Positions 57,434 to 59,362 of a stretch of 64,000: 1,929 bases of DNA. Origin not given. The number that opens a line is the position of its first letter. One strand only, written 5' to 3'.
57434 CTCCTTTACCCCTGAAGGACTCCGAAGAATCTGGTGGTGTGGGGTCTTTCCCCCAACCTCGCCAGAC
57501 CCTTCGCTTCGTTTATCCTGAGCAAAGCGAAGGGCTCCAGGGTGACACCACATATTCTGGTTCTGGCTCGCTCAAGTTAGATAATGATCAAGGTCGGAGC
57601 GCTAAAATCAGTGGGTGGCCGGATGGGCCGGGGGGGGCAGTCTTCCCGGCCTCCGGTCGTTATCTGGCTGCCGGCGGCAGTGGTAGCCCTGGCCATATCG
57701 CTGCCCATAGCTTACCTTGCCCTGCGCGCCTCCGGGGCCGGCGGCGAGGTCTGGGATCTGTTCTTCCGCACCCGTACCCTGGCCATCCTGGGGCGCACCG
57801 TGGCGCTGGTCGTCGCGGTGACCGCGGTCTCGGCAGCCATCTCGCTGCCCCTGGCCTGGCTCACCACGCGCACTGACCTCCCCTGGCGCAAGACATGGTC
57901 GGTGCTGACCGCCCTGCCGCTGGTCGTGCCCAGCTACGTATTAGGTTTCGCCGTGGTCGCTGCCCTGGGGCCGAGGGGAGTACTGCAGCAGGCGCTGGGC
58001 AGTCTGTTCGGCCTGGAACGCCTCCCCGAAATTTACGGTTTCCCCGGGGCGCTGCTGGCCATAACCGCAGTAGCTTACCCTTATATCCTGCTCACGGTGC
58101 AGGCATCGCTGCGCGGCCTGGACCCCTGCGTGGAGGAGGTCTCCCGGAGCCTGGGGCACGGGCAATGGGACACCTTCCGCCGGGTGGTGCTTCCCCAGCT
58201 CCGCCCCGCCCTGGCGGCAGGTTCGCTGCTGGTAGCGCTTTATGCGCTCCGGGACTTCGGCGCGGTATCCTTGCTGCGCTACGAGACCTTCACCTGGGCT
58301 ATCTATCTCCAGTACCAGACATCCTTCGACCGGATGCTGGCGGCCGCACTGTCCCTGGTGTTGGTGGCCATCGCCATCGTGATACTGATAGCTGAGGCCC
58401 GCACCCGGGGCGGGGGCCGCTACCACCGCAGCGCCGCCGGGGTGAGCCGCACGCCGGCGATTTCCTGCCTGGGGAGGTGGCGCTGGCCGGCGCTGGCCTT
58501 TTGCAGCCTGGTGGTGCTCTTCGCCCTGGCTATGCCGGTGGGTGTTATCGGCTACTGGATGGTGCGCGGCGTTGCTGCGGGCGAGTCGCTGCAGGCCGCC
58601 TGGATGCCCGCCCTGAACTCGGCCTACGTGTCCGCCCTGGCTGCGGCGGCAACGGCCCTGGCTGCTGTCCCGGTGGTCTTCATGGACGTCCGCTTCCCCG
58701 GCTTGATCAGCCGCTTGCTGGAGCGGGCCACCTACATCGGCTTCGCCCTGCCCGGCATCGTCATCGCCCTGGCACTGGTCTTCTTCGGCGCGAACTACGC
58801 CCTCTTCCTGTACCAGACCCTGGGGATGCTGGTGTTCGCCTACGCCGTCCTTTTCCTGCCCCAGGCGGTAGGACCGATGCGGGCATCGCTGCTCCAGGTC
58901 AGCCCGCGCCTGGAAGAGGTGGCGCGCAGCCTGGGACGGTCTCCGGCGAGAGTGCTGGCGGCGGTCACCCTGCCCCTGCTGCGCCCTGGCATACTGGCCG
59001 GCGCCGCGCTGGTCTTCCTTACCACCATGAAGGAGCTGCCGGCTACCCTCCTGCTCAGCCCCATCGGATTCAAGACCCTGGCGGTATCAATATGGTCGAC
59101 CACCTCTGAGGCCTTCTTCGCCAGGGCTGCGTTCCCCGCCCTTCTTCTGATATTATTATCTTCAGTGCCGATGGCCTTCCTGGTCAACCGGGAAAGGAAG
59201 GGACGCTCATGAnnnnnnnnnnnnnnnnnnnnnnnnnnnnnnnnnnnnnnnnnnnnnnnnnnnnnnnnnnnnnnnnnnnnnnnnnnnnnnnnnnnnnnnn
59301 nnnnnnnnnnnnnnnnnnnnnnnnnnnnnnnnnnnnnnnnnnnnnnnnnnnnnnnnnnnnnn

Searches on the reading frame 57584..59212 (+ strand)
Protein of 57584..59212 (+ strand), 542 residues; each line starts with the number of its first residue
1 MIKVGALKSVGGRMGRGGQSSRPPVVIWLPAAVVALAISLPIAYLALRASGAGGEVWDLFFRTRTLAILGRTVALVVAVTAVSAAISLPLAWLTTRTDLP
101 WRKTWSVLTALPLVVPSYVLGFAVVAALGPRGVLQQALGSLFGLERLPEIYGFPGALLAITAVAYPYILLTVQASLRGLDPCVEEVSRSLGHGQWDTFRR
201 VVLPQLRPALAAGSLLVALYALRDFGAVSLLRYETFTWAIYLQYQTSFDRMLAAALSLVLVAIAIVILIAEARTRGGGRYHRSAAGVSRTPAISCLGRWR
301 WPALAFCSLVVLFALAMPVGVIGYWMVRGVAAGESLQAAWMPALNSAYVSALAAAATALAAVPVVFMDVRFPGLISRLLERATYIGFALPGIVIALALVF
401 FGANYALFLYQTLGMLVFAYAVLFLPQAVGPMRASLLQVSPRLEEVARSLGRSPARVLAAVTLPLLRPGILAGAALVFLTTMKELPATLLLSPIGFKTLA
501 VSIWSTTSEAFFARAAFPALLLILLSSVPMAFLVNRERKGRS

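Call 14: search_protein_families(library=pfam, proteins=[window:57584-59212:+], max_evalue=0.0001)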
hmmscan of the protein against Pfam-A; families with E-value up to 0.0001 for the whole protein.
window:57584-59212:+ (542 aa): 1 family
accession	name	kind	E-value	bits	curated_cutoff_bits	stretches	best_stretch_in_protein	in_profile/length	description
PF00528.27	BPD_transp_1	-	9.8e-24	84.5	26.4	2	90-269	4-173/184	Binding-protein-dependent transport system inner membrane component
